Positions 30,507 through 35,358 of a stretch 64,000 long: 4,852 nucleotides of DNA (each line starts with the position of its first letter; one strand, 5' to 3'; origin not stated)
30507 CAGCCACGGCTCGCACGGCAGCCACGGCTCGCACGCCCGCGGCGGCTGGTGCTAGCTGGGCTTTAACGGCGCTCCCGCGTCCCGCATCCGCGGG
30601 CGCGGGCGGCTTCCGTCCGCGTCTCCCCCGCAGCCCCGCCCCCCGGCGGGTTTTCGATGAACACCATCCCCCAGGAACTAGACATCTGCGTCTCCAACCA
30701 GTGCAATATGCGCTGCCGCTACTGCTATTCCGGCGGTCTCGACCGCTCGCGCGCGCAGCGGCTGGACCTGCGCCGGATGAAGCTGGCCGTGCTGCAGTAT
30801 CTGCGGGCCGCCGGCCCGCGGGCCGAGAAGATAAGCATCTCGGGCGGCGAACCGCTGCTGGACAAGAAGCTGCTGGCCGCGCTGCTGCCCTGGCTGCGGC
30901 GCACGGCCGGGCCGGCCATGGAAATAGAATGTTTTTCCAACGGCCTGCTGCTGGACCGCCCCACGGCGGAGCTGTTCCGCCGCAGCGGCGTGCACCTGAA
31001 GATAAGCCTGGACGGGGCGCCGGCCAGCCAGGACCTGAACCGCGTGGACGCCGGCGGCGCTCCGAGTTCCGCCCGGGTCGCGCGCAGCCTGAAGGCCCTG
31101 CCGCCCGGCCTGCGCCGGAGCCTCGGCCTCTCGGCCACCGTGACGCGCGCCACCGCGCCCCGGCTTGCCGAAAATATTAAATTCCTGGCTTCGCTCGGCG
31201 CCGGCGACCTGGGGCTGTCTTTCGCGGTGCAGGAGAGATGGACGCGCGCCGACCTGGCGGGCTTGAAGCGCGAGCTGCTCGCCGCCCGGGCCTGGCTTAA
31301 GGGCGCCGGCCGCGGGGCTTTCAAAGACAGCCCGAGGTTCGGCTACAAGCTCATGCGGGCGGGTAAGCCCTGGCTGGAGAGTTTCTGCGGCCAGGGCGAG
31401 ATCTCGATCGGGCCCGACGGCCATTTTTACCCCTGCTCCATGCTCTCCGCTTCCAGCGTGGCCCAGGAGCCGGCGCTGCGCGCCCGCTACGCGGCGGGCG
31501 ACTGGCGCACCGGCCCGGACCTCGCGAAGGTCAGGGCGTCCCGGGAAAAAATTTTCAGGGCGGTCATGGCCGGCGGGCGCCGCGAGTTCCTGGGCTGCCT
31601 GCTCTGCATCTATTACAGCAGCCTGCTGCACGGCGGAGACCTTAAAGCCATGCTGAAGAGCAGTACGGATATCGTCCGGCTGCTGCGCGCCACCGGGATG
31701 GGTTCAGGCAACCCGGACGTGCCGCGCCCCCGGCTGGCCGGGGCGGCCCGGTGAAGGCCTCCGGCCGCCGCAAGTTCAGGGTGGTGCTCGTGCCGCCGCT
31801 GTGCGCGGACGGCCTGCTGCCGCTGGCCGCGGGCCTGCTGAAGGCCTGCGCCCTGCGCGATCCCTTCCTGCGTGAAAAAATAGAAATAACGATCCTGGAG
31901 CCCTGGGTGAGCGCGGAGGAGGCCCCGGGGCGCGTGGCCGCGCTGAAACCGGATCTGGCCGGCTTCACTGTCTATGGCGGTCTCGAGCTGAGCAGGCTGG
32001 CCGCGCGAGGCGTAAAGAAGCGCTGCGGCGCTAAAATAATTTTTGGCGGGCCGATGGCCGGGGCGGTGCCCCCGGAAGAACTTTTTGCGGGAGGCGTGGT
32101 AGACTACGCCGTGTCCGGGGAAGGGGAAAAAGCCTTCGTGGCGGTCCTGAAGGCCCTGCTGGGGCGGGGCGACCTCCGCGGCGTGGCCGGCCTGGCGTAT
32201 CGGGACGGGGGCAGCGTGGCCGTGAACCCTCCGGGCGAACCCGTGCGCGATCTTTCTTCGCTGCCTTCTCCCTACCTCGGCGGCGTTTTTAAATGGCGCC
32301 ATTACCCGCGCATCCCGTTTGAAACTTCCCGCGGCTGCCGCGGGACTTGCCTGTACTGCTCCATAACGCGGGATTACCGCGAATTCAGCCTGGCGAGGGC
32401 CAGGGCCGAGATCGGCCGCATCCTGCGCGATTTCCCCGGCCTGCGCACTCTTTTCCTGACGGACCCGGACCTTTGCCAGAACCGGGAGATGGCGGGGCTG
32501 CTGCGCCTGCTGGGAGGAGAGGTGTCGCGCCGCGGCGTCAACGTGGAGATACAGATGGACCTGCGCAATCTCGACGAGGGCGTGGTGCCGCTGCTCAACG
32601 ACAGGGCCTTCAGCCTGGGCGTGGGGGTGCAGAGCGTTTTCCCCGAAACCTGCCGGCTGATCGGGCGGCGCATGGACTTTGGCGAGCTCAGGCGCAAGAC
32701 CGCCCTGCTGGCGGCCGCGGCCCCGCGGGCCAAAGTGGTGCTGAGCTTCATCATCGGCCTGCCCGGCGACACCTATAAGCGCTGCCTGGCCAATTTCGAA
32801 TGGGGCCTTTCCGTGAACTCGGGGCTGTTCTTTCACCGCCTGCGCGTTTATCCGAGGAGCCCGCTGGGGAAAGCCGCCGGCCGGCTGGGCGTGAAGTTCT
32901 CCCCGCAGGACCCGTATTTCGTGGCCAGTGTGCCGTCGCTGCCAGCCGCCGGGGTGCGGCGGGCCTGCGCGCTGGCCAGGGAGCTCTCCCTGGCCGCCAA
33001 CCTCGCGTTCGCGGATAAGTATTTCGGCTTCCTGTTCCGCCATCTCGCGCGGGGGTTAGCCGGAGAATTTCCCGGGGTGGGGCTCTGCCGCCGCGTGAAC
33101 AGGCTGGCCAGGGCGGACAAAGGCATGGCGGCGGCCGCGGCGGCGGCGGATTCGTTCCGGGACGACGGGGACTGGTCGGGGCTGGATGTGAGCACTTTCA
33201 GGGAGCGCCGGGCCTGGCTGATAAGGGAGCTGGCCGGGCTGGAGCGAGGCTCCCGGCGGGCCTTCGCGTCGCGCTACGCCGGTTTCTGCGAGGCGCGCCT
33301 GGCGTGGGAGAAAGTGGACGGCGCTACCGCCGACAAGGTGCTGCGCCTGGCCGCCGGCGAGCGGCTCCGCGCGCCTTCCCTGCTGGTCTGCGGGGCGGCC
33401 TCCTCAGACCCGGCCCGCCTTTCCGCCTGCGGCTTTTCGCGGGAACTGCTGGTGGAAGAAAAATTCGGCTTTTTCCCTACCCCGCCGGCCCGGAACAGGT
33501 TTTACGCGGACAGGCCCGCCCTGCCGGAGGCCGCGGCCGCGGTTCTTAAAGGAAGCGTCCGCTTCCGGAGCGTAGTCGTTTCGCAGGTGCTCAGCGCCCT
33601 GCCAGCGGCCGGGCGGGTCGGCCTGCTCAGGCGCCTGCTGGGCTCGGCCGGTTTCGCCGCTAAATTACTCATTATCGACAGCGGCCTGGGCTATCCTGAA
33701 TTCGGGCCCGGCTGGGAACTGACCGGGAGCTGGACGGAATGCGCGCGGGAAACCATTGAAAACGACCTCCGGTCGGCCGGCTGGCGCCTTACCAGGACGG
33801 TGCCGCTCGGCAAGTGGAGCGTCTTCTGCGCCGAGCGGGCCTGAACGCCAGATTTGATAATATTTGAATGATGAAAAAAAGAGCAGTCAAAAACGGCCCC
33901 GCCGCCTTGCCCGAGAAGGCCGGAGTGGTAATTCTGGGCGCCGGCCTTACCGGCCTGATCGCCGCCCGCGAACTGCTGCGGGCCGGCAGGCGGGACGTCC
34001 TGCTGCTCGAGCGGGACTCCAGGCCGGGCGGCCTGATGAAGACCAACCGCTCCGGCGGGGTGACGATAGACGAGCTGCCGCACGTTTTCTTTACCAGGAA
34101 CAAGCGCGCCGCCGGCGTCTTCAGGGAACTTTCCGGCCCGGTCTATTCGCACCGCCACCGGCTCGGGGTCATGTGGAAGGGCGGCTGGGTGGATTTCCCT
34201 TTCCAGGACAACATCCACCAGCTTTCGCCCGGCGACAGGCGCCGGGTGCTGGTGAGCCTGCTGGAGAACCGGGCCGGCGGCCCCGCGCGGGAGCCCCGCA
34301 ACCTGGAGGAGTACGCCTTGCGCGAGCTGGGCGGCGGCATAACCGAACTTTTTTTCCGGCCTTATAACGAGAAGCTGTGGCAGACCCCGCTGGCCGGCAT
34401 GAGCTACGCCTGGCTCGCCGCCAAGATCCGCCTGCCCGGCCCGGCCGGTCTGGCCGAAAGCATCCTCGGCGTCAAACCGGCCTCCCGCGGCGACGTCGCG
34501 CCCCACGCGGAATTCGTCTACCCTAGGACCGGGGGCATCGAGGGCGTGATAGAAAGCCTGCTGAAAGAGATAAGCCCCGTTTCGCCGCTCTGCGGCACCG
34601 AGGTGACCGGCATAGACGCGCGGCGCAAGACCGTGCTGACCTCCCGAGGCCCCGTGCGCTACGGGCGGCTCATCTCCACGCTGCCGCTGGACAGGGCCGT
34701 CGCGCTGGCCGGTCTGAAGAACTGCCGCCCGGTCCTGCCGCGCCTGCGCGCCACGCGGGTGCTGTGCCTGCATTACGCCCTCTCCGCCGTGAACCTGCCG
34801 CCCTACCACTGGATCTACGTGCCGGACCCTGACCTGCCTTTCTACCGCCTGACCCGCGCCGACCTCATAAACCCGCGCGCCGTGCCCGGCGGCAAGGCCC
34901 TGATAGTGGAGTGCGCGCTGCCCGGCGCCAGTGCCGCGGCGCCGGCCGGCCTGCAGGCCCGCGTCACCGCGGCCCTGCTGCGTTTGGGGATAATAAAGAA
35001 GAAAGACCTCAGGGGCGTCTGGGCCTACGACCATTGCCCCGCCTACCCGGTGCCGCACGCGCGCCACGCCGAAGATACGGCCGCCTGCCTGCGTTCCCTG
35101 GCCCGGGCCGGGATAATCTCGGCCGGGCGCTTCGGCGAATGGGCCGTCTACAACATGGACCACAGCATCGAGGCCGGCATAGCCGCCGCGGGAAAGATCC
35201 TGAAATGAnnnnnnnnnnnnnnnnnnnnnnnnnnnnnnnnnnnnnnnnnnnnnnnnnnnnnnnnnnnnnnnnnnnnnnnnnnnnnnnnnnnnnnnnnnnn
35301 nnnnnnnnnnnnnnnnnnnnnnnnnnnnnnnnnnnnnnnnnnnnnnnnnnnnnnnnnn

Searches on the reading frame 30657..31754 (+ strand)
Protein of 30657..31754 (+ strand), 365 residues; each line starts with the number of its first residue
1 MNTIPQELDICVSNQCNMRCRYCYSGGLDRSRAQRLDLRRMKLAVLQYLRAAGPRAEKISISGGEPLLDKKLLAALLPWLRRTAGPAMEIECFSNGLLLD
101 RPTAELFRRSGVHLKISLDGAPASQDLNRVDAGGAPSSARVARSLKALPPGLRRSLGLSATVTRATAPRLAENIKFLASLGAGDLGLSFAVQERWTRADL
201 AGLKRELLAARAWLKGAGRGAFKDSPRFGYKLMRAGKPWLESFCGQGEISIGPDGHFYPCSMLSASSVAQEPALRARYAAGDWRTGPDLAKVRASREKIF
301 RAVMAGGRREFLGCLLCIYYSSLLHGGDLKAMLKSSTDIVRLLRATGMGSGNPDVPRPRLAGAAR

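Call 3: search_protein_families(library=ncbifam, proteins=[window:30657-31754:+], max_evalue=0.01)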
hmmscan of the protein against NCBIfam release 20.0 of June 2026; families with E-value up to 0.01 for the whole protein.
window:30657-31754:+ (365 aa): 67 families (the best 25 are shown)
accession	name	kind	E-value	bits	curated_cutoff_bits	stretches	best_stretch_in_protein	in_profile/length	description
NF047865.1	rSAM_PapB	equivalog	2.2e-26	92.9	340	1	8-266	5-271/330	PapB family radical SAM/SPASM ranthipeptide maturase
NF041298.1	rSAM_mat_DynA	equivalog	4.2e-16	58.9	450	1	15-179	10-176/356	dynobactin maturation radical SAM/SPASM protein DynA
TIGR04115.1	rSAM_Cxxx_rpt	equivalog_domain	8.8e-16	58.3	350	1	9-295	5-300/359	radical SAM peptide maturase, CXXX-repeat target family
NF041707.1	rSAM_YhhB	equivalog_domain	1.9e-15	56.6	445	1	12-149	8-153/369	cyclophane-forming radical SAM/SPASM peptide maturase YhhB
TIGR04064.1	rSAM_nif11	equivalog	2.4e-15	56.2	518.7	1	7-172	79-247/459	nif11-like peptide radical SAM maturase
TIGR04269.1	SAM_SPASM_FxsB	subfamily_domain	5.4e-15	55.3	370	1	10-168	6-176/363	FxsB family cyclophane-forming radical SAM/SPASM peptide maturase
NF041718.1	rSAM_phane_AMC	equivalog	7.4e-15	54.8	425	1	14-193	14-191/362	cyclophane-forming radical SAM peptide maturase AmcB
TIGR04068.1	rSAM_ocin_clost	equivalog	2.2e-14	53.2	500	1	6-134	84-217/462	Cys-rich peptide radical SAM maturase CcpM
TIGR03906.1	quino_hemo_SAM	equivalog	5.9e-14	51.6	453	1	10-163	98-257/467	quinohemoprotein amine dehydrogenase maturation protein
TIGR02666.1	moaA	equivalog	1.6e-13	50.4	284.05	1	7-120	11-124/336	GTP 3',8-cyclase MoaA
NF038283.1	viperin_w_prok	equivalog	6.1e-13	48.6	180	1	12-124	8-120/281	viperin family antiviral radical SAM protein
NF033640.1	N_Twi_rSAM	subfamily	6.5e-12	45.2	170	1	4-181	109-299/398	twitch domain-containing radical SAM protein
TIGR04280.1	geopep_mat_rSAM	hypoth_equivalog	6.8e-12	45.1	400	1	11-147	89-229/428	geopeptide radical SAM maturase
TIGR03942.1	sulfatase_rSAM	equivalog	1.1e-11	44.4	349.45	1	12-148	7-148/363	anaerobic sulfatase maturase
TIGR04311.1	rSAM_Geo_metal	subfamily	4.3e-11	42.5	400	1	5-182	2-179/423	radical SAM/SPASM family putative metalloenzyme maturase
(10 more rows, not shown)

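Call 4: search_protein_families(library=pfam, proteins=[window:30657-31754:+], max_evalue=0.01)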
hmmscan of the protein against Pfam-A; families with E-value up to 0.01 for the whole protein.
window:30657-31754:+ (365 aa): 2 families
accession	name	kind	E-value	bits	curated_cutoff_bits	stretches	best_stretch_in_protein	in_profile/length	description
PF04055.27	Radical_SAM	-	1e-13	52.3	29.5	1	11-146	2-134/166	Radical SAM superfamily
PF13353.11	Fer4_12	-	6.9e-07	30.1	22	1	14-94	13-90/137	4Fe-4S single cluster domain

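Call 35: search_protein_families(library=padloc, proteins=[window:30657-31754:+], max_evalue=0.001)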
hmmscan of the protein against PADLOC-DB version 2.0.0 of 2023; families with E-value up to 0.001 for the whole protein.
window:30657-31754:+ (365 aa): 3 families
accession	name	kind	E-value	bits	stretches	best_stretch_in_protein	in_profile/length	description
PDLC02903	pVip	-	2e-13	48.4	1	12-147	6-131/257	Viperins not associated with kinases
PDLC02904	pVip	-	5.8e-10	37.1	1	12-136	9-127/262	Viperins associated with kinases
PDLC02905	pVip-kinase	-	8.5e-05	20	1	10-72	186-249/474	Viperin-kinase fusion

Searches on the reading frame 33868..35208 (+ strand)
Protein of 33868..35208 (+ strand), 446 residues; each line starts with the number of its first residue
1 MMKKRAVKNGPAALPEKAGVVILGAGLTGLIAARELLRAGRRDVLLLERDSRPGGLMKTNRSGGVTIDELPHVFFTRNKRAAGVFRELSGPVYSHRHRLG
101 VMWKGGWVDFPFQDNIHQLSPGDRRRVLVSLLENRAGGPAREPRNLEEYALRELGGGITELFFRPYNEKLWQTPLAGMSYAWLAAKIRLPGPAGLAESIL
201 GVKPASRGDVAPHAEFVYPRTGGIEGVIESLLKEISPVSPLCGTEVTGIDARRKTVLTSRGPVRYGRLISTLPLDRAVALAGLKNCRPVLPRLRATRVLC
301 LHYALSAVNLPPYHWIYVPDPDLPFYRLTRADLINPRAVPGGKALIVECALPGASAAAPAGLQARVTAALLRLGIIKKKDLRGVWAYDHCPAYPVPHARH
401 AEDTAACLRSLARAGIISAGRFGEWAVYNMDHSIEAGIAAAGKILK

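Call 3: search_protein_families(library=ncbifam, proteins=[window:33868-35208:+], max_evalue=0.01)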
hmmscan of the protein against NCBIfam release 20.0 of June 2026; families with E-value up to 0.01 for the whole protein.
window:33868-35208:+ (446 aa): 26 families (the best 25 are shown)
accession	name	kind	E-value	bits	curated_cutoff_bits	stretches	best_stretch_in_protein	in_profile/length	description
NF005547.0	PRK07208.1-3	equivalog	6.6e-30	104.2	380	1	18-445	5-442/465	hypothetical protein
NF005548.0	PRK07208.1-4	equivalog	1.1e-29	103.4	389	1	17-445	3-451/488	hypothetical protein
NF005545.0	PRK07208.1-1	equivalog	1.5e-19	69.8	451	1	17-188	7-180/504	hypothetical protein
NF005560.0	PRK07233.1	equivalog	7.8e-17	61.2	252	1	20-443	3-423/435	hypothetical protein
NF005546.0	PRK07208.1-2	equivalog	3.3e-15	55.6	418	2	17-84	4-71/527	hypothetical protein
NF005549.0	PRK07208.1-5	equivalog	2.4e-10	39.5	587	1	16-87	3-77/534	hypothetical protein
TIGR00031.1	UDP-GALP_mutase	equivalog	4.3e-10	39.1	303.75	1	20-179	4-168/378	UDP-galactopyranose mutase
NF045637.1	carotdesatCrtDProt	equivalog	3.6e-08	32.4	580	1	20-77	1-57/485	1-hydroxycarotenoid 3,4-desaturase CrtD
TIGR03467.1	HpnE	equivalog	3.7e-07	29.8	283.05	1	20-81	1-63/430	hydroxysqualene dehydroxylase HpnE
NF008845.0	PRK11883.1-5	equivalog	2.2e-06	26.3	560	1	17-88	4-80/468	protoporphyrinogen oxidase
TIGR02734.1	crtI_fam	subfamily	7.2e-06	24.9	238.1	1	20-74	1-54/504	phytoene desaturase family protein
NF045689.1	BCarotKetCrtO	equivalog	5.5e-05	21.9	1000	1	18-60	4-45/563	beta-carotene ketolase CrtO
NF008841.0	PRK11883.1-1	equivalog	8.1e-05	21.7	517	1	20-88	6-76/453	protoporphyrinogen oxidase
TIGR00562.1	proto_IX_ox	equivalog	8.2e-05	21.4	97.85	1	17-80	2-66/470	protoporphyrinogen oxidase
NF008843.0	PRK11883.1-3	equivalog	0.00026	20.2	406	1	20-78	4-63/424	protoporphyrinogen oxidase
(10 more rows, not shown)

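Call 4: search_protein_families(library=pfam, proteins=[window:33868-35208:+], max_evalue=0.01)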
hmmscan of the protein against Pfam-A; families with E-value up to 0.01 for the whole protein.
window:33868-35208:+ (446 aa): 8 families
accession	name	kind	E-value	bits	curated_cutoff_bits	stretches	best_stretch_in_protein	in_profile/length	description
PF01593.30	Amino_oxidase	-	6.7e-18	65.6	19.8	1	27-444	1-442/443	Flavin containing amine oxidoreductase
PF13450.12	NAD_binding_8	-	1.4e-14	54.6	21.9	1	22-88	1-68/68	NAD(P)-binding Rossmann-like domain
PF01266.30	DAO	-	2.2e-08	34.4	27.9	1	20-82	2-68/353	FAD dependent oxidoreductase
PF12831.13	FAD_oxidored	-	4.8e-05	23.3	27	1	20-90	2-66/416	FAD dependent oxidoreductase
PF01494.25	FAD_binding_3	-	0.00037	20.3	22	1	19-57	3-40/349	FAD binding domain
PF00890.30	FAD_binding_2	-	0.0013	18.5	20.4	1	20-64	2-43/414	FAD binding domain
PF07992.20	Pyr_redox_2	-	0.0081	16.1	26.1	0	18-54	143-178/291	Pyridine nucleotide-disulphide oxidoreductase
PF01946.23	Thi4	-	0.0097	15.6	26.2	0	18-57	18-57/235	Thi4 family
